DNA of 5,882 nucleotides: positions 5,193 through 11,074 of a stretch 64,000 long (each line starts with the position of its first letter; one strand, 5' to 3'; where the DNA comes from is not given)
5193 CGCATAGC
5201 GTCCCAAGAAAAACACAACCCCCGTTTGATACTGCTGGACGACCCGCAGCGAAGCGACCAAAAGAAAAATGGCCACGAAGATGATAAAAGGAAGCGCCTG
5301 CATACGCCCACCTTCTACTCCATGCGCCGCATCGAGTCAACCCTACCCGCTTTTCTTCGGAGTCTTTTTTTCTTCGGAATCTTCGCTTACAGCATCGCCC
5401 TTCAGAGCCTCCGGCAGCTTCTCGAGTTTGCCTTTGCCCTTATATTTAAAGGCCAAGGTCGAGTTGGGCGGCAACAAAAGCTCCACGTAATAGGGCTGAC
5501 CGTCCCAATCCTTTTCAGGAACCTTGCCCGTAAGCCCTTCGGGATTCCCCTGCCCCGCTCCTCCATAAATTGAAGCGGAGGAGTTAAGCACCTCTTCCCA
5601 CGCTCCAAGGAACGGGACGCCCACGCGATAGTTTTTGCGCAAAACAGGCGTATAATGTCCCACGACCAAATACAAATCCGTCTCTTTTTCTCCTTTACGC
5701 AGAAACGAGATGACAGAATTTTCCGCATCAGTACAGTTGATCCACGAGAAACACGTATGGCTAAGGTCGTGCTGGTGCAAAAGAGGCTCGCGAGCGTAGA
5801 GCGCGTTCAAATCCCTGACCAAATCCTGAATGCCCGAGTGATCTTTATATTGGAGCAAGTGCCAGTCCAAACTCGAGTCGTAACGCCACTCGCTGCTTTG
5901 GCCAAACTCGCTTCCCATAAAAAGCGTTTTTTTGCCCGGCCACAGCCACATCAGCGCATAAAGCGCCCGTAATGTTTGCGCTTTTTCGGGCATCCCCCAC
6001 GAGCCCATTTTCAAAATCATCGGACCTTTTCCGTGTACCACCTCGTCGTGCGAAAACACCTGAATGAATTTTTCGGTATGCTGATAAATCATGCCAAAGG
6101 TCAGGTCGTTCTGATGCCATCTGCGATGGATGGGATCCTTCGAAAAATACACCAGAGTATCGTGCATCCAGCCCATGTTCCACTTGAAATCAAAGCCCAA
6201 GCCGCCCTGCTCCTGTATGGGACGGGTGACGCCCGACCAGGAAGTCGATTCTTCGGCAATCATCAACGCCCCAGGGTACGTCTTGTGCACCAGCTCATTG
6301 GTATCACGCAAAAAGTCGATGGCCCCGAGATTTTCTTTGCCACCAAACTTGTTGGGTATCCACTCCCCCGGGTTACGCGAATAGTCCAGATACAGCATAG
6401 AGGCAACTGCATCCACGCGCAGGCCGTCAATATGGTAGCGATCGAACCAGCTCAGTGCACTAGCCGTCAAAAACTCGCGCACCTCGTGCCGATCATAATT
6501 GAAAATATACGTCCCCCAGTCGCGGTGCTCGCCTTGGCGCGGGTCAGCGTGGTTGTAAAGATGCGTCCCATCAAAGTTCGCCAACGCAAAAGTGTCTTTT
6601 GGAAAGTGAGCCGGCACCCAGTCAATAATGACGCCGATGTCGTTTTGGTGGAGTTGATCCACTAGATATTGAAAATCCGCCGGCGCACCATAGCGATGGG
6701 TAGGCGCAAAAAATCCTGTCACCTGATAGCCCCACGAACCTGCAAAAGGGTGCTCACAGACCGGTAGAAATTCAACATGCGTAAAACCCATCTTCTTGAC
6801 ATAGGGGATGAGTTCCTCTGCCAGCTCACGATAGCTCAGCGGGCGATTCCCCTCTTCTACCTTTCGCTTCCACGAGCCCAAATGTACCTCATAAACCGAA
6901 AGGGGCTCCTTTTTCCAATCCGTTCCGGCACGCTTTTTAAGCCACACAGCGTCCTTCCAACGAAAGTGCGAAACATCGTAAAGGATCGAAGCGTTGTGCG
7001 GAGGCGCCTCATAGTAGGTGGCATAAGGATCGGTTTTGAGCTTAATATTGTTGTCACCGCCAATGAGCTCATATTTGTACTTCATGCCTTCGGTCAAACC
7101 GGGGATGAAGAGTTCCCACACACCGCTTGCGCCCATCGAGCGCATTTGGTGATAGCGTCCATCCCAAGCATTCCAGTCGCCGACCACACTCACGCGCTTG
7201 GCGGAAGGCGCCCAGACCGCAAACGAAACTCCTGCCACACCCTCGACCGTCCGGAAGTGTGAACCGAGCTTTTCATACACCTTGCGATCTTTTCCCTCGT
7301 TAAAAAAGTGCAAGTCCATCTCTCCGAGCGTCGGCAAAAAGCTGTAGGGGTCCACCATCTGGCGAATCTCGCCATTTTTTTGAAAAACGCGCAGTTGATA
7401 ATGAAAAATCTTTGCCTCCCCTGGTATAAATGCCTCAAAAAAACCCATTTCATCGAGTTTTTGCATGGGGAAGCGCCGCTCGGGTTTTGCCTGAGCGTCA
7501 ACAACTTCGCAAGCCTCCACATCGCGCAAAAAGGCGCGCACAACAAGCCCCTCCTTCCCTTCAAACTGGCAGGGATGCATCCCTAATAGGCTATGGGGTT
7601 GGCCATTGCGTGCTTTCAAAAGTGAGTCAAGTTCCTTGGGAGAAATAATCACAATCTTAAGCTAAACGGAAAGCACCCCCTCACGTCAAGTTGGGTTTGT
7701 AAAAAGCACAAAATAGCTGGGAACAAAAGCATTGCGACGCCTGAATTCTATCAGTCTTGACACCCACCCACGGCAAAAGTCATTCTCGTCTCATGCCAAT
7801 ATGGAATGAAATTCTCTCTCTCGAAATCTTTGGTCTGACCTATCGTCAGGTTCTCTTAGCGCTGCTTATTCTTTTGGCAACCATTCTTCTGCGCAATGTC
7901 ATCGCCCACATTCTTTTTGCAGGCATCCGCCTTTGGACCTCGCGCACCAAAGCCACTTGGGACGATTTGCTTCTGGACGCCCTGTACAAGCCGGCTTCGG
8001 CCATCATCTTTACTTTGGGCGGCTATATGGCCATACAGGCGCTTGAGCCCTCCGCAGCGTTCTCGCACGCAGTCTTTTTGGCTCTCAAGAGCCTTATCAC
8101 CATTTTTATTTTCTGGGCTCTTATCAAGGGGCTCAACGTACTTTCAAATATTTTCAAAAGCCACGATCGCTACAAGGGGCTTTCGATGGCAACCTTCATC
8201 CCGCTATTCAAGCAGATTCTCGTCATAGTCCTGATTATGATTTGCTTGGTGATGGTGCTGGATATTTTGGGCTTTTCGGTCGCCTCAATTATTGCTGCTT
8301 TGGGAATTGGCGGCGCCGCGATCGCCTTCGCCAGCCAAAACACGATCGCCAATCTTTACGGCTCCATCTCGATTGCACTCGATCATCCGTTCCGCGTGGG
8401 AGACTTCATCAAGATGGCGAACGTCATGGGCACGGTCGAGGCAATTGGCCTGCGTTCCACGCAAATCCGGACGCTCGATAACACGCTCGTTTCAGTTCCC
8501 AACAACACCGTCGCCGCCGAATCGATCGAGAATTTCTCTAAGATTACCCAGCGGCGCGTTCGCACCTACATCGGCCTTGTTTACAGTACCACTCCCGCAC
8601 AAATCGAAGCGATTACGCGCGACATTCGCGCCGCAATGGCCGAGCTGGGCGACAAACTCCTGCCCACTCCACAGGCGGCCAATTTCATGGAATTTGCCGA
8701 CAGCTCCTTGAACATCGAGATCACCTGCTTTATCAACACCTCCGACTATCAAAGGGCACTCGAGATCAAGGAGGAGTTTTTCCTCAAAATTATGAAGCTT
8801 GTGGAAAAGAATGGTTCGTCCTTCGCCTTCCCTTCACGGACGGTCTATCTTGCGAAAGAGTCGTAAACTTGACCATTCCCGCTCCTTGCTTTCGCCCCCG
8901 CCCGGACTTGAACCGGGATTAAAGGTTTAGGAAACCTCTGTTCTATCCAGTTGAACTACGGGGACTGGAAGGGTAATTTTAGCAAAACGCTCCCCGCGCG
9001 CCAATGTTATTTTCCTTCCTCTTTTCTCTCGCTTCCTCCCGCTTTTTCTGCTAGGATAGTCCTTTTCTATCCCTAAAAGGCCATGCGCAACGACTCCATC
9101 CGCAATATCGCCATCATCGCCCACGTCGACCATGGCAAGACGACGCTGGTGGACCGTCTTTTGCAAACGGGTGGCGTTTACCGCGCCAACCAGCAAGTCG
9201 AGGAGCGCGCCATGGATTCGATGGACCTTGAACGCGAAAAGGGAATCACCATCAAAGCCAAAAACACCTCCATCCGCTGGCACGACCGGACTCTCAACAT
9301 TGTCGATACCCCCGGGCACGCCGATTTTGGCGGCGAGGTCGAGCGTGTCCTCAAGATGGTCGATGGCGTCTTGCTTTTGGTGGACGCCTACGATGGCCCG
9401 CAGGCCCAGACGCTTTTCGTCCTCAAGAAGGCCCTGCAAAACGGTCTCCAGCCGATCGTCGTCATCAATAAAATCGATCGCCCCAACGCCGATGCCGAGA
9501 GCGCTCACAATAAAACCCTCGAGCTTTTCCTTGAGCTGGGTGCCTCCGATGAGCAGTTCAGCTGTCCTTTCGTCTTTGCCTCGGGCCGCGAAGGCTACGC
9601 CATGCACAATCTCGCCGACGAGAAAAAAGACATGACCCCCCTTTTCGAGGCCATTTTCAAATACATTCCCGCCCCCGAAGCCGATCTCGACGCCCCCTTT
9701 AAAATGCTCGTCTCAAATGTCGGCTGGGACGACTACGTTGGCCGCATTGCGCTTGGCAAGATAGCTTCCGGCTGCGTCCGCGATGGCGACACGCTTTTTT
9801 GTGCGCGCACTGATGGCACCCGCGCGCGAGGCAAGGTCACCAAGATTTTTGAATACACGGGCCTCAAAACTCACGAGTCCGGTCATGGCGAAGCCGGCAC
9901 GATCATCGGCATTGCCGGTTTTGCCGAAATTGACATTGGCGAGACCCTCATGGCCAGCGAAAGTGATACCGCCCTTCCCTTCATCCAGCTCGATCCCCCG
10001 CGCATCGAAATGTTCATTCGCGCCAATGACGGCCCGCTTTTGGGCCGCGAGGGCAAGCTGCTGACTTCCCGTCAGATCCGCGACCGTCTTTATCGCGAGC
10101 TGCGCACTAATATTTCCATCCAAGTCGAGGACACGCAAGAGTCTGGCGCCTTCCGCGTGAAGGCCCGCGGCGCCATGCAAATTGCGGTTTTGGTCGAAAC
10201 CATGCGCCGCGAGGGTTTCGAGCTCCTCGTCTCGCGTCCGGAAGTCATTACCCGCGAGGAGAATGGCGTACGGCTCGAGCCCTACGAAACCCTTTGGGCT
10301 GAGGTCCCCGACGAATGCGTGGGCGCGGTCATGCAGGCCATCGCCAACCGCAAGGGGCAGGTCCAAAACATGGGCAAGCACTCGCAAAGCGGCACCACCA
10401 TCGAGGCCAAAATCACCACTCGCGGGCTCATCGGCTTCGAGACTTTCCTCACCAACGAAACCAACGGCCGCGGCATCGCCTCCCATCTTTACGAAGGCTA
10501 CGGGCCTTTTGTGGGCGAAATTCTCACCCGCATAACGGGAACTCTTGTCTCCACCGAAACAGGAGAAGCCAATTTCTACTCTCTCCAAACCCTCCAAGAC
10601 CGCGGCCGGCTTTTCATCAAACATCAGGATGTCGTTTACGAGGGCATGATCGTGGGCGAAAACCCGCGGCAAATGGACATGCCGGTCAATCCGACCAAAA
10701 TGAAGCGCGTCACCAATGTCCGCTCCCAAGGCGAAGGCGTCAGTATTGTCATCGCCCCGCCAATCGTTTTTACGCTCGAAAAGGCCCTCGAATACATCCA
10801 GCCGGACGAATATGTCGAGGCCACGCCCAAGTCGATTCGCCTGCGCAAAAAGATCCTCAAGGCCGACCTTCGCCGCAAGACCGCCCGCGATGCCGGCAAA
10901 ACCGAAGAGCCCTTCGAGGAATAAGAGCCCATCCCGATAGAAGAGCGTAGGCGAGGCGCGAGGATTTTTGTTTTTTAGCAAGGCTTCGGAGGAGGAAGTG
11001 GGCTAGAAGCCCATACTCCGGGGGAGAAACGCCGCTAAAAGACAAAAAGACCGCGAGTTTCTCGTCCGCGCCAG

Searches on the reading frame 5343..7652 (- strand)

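Call 24: search_protein_families(library=ncbifam, proteins=[window:5343-7652:-], max_evalue=0.00001)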
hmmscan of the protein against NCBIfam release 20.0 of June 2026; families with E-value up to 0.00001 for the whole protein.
window:5343-7652:- (769 aa): 16 families
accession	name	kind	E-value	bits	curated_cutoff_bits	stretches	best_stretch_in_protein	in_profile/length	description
NF003811.1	PRK05402.1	equivalog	4e-288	957.1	741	1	112-736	1-618/619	1,4-alpha-glucan branching protein GlgB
TIGR01515.1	branching_enzym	equivalog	1.4e-269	895.9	463.95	2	113-734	1-605/607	1,4-alpha-glucan branching enzyme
NF008967.0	PRK12313.1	equivalog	1.8e-265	882.2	577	1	111-739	9-629/633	1,4-alpha-glucan branching protein GlgB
NF011293.0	PRK14705.1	equivalog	1.9e-241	804.1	2376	1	10-735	510-1220/1224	1,4-alpha-glucan branching enzyme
NF009221.0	PRK12568.1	equivalog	2.4e-239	796.3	1270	1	6-734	28-740/745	1,4-alpha-glucan branching enzyme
NF011294.0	PRK14706.1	equivalog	6.4e-217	721.8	1284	1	128-742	29-629/642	1,4-alpha-glucan branching enzyme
TIGR02402.1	trehalose_TreZ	equivalog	2.8e-45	154.6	538.8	1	143-419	2-250/545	malto-oligosyltrehalose trehalohydrolase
TIGR02100.1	glgX_debranch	equivalog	3.8e-19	68.2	640.9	1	240-417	147-344/688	glycogen debranching protein GlgX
TIGR02104.1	pulA_typeI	equivalog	1.1e-18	66.7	504.5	1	143-415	22-320/605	type I pullulanase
TIGR02456.1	treS_nterm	equivalog_domain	1.8e-12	46.6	678.35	0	253-351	8-102/539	maltose alpha-D-glucosyltransferase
NF041321.1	Alpha-amyl_MalA_Halo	equivalog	5.8e-12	44.8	875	1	244-415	254-426/666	alpha-amylase MalA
NF002983.0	PRK03705.1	equivalog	5.1e-10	38.1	901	1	229-418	135-340/658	glycogen debranching protein GlgX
TIGR02401.1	trehalose_TreY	equivalog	5.6e-09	34.8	498.65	1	278-350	18-90/838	malto-oligosyltrehalose synthase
TIGR02102.1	pullulan_Gpos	equivalog_domain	1.6e-06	26.2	1042.25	0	129-416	319-644/1113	pullulanase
TIGR02403.1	trehalose_treC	equivalog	1.7e-06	27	799.05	1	253-350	7-100/544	alpha,alpha-phosphotrehalase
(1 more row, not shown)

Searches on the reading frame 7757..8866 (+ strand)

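Call 24: search_protein_families(library=ncbifam, proteins=[window:7757-8866:+], max_evalue=0.00001)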
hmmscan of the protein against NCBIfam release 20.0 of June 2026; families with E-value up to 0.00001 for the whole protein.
window:7757-8866:+ (369 aa): 6 families
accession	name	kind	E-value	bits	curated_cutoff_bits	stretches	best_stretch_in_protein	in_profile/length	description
NF047602.1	MscsSHelicob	equivalog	2.3e-27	96.1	400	1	139-357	40-250/260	small-conductance mechanosensitive channel MscS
NF047601.1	MscSThanab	equivalog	1.7e-26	93.3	500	1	118-366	37-277/280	small-conductance mechanosensitive channel MscS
NF007662.0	PRK10334.1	subfamily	3.4e-24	85.6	321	1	147-364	65-276/286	small-conductance mechanosensitive channel MscS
NF008438.0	PRK11281.1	equivalog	3.8e-17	61.4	991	1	110-367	840-1090/1113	mechanosensitive channel MscK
NF008542.0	PRK11465.1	equivalog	1.3e-10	40.2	596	1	144-250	506-612/741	mechanosensitive channel protein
NF008180.0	PRK10929.1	equivalog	1.1e-08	33.5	809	1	159-311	883-1032/1109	miniconductance mechanosensitive channel MscM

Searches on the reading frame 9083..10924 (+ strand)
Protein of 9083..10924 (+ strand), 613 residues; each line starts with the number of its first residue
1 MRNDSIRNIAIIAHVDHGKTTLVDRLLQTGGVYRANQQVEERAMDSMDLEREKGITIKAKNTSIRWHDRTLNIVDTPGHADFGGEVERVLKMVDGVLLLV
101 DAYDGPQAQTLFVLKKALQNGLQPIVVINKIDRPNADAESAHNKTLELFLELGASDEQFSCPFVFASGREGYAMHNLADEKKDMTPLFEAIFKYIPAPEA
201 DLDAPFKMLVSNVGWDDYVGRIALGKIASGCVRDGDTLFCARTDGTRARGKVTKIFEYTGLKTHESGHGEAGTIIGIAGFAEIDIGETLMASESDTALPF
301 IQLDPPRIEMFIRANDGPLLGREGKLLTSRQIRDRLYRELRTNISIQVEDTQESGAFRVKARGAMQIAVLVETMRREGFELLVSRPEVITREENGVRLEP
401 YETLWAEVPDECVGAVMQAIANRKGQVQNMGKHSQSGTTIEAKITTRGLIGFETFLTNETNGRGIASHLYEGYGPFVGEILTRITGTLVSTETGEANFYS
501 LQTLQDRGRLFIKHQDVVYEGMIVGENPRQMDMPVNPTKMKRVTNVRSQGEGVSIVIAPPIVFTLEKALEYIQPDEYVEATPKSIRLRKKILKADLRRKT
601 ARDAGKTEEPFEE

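Call 24: search_protein_families(library=ncbifam, proteins=[window:9083-10924:+], max_evalue=0.00001)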
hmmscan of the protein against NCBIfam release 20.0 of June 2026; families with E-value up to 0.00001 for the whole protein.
window:9083-10924:+ (613 aa): 35 families (the best 25 are shown)
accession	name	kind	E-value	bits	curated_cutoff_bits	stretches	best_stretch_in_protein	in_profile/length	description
TIGR01394.1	TypA_BipA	equivalog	7.7e-244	810.4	757.3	1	6-599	1-594/594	translational GTPase TypA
NF007583.0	PRK10218.1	equivalog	2.1e-185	617.2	1260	1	5-603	4-603/607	ribosome-dependent GTPase TypA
TIGR01393.1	lepA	equivalog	4.3e-61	207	533.9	1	5-297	2-281/595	translation elongation factor 4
TIGR00490.1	aEF-2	equivalog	6.3e-56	189.9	738.45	3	2-135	15-152/720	elongation factor EF-2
TIGR00484.1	EF-G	equivalog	9.9e-55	185.9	659.4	3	4-144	8-150/691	elongation factor G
NF009381.0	PRK12740.1-5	subfamily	2.5e-54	184.8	583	3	3-144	6-149/692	elongation factor G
NF012153.1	tet_protect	equivalog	1.2e-46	159.2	775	1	8-139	2-135/614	tetracycline resistance ribosomal protection protein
NF000120.3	47473_otr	exception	9.1e-39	133.5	900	1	8-139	4-137/608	tetracycline resistance ribosomal protection protein Otr(A)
NF009377.1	PRK12740.1-1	equivalog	1.8e-37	129.2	890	2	3-149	10-158/700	elongation factor G-like protein EF-G2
NF009891.0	PRK13351.1-1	equivalog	2.3e-35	122.4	597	2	2-137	5-142/681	elongation factor G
NF033148.1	tet_protect_M_W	exception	1.6e-33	116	1100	1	6-140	3-139/639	TetM/TetW/TetO/TetS family tetracycline resistance ribosomal protection protein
NF058620.1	EFG2_Bacteroid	exception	1.3e-31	109.7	1000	1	3-146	6-151/717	elongation factor G2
NF001964.0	PRK00741.1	equivalog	1e-30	106.7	473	1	7-137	13-149/529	peptide chain release factor 3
NF012154.0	tet_protect_Q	exception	1.8e-29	102.6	1425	1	6-139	3-138/638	tetracycline resistance ribosomal protection protein Tet(Q)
NF009379.0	PRK12740.1-3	equivalog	3.9e-29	101.7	513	2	4-139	6-143/674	elongation factor G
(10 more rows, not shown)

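Call 25: find_homologous_proteins(query=window:9083-10924:+, max_evalue=1e-50)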
Query window:9083-10924:+ (613 aa): 8000 proteins with E <= 1e-50 among 8000 candidates; the best 120 are listed.
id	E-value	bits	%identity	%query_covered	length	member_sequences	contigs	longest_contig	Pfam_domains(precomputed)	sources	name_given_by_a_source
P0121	0.0e+0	1377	100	100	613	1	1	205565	PF21018.3,PF01926.30,PF00679.31,PF00009.34,PF03144.32,PF22042.3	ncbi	-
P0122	0.0e+0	1102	78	98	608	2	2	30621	PF21018.3,PF01926.30,PF00679.31,PF00009.34,PF03144.32,PF22042.3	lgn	-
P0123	0.0e+0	1057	76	97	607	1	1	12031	PF21018.3,PF01926.30,PF00679.31,PF00009.34,PF03144.32,PF22042.3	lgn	-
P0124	0.0e+0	1054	75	98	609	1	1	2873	PF21018.3,PF01926.30,PF00679.31,PF00009.34,PF03144.32,PF22042.3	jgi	jgi:GTP-binding protein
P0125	0.0e+0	1052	77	98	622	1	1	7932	PF21018.3,PF01926.30,PF00679.31,PF00009.34,PF03144.32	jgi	jgi:GTP-binding protein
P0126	0.0e+0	1024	74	99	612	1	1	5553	PF21018.3,PF01926.30,PF00679.31,PF00009.34,PF03144.32,PF22042.3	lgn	-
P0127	6.9e-298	1007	73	99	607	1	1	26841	PF21018.3,PF01926.30,PF00679.31,PF00009.34,PF03144.32,PF22042.3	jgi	jgi:GTP-binding protein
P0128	1.2e-294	996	71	98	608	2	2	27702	PF21018.3,PF01926.30,PF00679.31,PF00009.34,PF03144.32,PF22042.3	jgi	jgi:GTP-binding protein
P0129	2.9e-275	932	69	98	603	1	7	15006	PF21018.3,PF01926.30,PF00679.31,PF00009.34,PF03144.32,PF22042.3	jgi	jgi:GTP-binding protein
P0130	4.4e-269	912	68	98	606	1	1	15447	PF21018.3,PF01926.30,PF00679.31,PF00009.34,PF03144.32,PF22042.3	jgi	jgi:GTP-binding protein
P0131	8.1e-269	911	68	98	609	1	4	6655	PF21018.3,PF01926.30,PF00679.31,PF00009.34,PF03144.32,PF22042.3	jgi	jgi:GTP-binding protein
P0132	2.1e-267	906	67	98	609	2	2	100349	PF21018.3,PF01926.30,PF00679.31,PF00009.34,PF03144.32,PF22042.3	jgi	-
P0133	5.3e-267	905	67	98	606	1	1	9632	PF21018.3,PF01926.30,PF00679.31,PF00009.34,PF03144.32,PF22042.3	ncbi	-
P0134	1.0e-266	904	66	99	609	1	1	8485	PF21018.3,PF01926.30,PF00679.31,PF00009.34,PF03144.32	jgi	jgi:GTP-binding protein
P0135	1.2e-266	904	67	98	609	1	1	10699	PF21018.3,PF01926.30,PF00679.31,PF00009.34,PF03144.32,PF22042.3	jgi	-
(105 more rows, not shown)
